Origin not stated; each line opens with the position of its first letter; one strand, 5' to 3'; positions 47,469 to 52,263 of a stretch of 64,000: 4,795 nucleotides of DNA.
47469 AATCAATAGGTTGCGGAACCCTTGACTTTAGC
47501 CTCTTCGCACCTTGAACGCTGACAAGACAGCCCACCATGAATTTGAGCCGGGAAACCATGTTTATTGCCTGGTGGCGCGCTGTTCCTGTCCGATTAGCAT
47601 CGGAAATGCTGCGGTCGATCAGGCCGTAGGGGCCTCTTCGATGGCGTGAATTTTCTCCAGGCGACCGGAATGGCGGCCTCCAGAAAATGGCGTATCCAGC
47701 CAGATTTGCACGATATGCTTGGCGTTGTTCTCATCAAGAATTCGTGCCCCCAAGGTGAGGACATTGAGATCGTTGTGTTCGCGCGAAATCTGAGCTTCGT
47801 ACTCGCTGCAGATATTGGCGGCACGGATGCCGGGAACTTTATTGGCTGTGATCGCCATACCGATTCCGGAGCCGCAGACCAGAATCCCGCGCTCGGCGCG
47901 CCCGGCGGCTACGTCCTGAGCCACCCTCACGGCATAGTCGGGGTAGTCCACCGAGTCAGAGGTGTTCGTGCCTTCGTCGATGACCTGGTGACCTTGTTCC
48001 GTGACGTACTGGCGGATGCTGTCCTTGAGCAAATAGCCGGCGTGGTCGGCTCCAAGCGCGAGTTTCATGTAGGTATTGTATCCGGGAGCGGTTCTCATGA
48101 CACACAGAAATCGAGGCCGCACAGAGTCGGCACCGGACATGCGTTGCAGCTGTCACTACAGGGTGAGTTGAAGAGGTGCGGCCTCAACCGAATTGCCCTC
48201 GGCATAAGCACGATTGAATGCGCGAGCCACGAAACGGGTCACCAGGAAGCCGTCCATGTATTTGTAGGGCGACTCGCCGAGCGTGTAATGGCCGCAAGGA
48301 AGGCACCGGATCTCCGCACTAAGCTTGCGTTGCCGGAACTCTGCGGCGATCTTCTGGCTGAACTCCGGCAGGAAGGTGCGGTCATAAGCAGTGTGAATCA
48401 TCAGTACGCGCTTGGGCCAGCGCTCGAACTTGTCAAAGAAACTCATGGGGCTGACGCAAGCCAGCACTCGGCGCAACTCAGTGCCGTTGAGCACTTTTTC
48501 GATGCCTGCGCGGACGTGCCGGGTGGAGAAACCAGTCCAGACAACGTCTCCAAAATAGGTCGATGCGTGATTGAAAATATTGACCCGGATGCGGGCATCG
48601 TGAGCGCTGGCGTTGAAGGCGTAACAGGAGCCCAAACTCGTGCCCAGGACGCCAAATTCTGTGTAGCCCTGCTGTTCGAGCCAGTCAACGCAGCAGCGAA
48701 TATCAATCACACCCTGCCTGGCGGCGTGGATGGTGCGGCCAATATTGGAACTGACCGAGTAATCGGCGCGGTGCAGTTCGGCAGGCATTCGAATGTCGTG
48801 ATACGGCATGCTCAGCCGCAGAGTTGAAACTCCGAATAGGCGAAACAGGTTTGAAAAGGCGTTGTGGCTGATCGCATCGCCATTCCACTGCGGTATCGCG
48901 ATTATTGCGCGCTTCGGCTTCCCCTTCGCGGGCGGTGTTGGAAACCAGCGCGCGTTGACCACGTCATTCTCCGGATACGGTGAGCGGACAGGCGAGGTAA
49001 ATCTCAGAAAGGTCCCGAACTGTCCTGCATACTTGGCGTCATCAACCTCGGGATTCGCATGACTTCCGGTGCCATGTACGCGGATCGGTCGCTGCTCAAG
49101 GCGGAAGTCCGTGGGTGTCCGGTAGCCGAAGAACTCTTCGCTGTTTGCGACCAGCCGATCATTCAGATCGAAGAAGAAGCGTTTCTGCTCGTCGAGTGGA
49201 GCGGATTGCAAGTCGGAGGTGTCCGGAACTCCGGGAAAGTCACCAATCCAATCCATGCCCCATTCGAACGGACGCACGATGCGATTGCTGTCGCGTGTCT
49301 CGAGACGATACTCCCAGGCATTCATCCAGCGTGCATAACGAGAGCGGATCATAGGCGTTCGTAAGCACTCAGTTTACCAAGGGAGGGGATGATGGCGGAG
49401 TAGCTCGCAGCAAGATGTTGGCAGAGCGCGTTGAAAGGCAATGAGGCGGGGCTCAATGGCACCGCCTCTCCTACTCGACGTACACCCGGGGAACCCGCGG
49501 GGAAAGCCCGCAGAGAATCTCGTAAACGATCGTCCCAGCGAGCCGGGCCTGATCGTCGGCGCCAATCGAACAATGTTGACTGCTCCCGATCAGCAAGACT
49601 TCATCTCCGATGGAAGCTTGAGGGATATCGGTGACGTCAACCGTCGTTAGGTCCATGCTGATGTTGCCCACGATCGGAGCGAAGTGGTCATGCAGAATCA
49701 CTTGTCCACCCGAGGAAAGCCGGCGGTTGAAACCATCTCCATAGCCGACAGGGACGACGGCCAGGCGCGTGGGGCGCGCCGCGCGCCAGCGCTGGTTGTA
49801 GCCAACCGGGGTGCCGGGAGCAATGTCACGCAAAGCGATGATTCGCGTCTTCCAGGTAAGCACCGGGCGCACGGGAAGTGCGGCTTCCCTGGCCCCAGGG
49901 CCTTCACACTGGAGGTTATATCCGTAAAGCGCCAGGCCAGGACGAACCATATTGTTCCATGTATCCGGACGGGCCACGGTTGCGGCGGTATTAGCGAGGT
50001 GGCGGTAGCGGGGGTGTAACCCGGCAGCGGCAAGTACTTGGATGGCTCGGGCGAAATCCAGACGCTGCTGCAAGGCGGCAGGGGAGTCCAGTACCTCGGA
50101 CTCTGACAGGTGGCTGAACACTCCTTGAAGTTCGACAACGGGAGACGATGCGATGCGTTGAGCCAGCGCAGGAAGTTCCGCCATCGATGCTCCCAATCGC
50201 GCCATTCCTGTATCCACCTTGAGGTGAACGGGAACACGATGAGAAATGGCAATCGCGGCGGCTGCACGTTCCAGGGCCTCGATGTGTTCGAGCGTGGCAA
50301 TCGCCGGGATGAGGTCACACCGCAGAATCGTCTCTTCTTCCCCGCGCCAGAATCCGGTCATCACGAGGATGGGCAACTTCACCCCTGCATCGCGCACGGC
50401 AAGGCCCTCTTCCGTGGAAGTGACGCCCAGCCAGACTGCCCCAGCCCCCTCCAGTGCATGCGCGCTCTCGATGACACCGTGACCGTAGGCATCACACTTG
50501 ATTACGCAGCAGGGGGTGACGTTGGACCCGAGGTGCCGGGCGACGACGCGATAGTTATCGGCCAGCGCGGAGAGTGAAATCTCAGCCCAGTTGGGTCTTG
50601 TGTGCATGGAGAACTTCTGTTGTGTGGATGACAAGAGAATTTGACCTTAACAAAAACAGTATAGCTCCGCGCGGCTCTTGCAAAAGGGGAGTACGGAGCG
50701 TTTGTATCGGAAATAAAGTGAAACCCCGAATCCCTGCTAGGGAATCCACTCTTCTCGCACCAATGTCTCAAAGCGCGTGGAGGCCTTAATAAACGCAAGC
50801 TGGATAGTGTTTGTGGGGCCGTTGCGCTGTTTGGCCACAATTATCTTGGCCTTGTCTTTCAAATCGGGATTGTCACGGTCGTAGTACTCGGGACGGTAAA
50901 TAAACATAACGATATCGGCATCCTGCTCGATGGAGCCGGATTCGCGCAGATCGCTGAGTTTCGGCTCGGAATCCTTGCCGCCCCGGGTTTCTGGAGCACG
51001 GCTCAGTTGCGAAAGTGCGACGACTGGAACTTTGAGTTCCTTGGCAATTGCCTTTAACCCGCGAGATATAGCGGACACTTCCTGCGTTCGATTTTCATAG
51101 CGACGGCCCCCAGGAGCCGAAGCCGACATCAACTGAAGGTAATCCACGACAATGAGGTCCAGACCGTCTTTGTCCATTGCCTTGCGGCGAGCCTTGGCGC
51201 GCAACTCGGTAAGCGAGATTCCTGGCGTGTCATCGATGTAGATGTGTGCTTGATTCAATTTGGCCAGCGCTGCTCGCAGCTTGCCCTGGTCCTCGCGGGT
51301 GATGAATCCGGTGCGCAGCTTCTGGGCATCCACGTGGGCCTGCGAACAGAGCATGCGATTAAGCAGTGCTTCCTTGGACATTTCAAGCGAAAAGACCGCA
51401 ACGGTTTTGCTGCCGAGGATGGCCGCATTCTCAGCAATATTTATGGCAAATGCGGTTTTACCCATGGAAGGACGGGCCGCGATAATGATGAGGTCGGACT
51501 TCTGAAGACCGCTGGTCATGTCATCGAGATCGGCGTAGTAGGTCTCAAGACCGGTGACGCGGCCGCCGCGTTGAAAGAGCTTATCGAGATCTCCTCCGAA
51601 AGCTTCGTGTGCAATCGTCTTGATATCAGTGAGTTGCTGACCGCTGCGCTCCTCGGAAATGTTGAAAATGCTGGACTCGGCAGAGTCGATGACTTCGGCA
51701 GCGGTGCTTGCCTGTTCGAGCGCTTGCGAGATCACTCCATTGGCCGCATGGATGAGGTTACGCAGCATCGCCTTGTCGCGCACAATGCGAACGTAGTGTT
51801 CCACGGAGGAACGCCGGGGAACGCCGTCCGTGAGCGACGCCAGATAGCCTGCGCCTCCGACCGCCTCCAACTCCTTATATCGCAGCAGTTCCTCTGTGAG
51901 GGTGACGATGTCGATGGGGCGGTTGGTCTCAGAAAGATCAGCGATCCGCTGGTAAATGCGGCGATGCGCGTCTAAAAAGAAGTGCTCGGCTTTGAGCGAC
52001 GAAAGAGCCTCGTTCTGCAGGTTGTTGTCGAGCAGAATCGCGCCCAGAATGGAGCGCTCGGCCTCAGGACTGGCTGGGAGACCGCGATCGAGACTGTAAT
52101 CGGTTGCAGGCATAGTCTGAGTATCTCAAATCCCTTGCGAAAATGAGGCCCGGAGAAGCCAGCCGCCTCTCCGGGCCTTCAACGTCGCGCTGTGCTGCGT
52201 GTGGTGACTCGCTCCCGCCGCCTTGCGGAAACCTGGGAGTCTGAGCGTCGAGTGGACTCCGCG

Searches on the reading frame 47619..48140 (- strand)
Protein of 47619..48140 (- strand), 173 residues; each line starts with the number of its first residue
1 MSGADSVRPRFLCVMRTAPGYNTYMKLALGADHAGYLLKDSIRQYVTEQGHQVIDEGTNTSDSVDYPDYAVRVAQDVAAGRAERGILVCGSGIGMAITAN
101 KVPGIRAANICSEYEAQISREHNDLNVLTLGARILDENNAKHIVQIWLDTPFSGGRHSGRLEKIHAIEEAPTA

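Call 53: search_protein_families(library=pfam, proteins=[window:47619-48140:-])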
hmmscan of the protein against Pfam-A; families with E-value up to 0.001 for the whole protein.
window:47619-48140:- (173 aa): 1 family
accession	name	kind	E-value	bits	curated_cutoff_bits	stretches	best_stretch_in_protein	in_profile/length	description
PF02502.23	LacAB_rpiB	-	1.6e-55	187.3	24.7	1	28-164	2-138/138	Ribose/Galactose Isomerase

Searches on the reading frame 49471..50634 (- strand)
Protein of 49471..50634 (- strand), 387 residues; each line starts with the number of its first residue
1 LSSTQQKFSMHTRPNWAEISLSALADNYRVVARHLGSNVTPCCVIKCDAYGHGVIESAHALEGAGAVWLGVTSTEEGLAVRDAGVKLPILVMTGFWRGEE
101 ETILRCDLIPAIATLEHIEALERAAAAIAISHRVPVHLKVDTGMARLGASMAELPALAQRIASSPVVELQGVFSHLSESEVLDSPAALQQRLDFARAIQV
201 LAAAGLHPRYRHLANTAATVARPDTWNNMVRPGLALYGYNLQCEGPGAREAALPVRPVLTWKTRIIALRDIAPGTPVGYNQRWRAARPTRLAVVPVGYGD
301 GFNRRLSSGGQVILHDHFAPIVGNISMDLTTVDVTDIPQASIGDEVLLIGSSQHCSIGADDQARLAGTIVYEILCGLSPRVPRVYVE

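Call 53: search_protein_families(library=pfam, proteins=[window:49471-50634:-])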
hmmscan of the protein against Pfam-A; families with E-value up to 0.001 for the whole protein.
window:49471-50634:- (387 aa): 2 families
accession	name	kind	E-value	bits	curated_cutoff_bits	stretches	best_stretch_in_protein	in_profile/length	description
PF01168.26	Ala_racemase_N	-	3.2e-60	204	24.1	1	19-240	1-219/220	Alanine racemase, N-terminal domain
PF00842.27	Ala_racemase_C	-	2.1e-45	153.9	25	1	258-385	1-127/127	Alanine racemase, C-terminal domain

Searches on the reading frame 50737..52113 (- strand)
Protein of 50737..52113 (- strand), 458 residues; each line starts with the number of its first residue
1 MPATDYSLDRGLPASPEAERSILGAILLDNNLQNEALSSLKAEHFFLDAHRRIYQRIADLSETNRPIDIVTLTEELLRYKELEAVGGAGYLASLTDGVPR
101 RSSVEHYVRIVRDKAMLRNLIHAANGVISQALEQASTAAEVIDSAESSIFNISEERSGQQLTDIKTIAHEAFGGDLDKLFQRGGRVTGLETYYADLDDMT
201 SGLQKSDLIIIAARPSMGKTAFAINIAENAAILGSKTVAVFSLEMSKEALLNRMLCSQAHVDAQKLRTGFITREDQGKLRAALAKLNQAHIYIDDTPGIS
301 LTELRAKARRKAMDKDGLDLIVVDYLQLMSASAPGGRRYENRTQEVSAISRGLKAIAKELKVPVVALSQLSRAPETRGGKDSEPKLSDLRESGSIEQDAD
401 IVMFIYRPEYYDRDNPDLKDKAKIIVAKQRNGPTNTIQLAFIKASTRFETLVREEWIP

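Call 54: search_protein_families(library=pfam, proteins=[window:50737-52113:-])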
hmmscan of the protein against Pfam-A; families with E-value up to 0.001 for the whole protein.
window:50737-52113:- (458 aa): 4 families
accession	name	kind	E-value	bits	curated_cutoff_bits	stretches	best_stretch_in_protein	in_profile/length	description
PF03796.21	DnaB_C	-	1.1e-106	356.3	27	1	188-449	1-254/255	DnaB-like helicase C terminal domain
PF00772.26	DnaB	-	5.8e-30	103.8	23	1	12-113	2-103/103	DnaB-like helicase N terminal domain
PF13481.12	AAA_25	-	4.1e-08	33.5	27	1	203-371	29-191/195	AAA domain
PF06745.19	ATPase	-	0.00033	20.5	26.6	0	190-266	2-77/231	KaiC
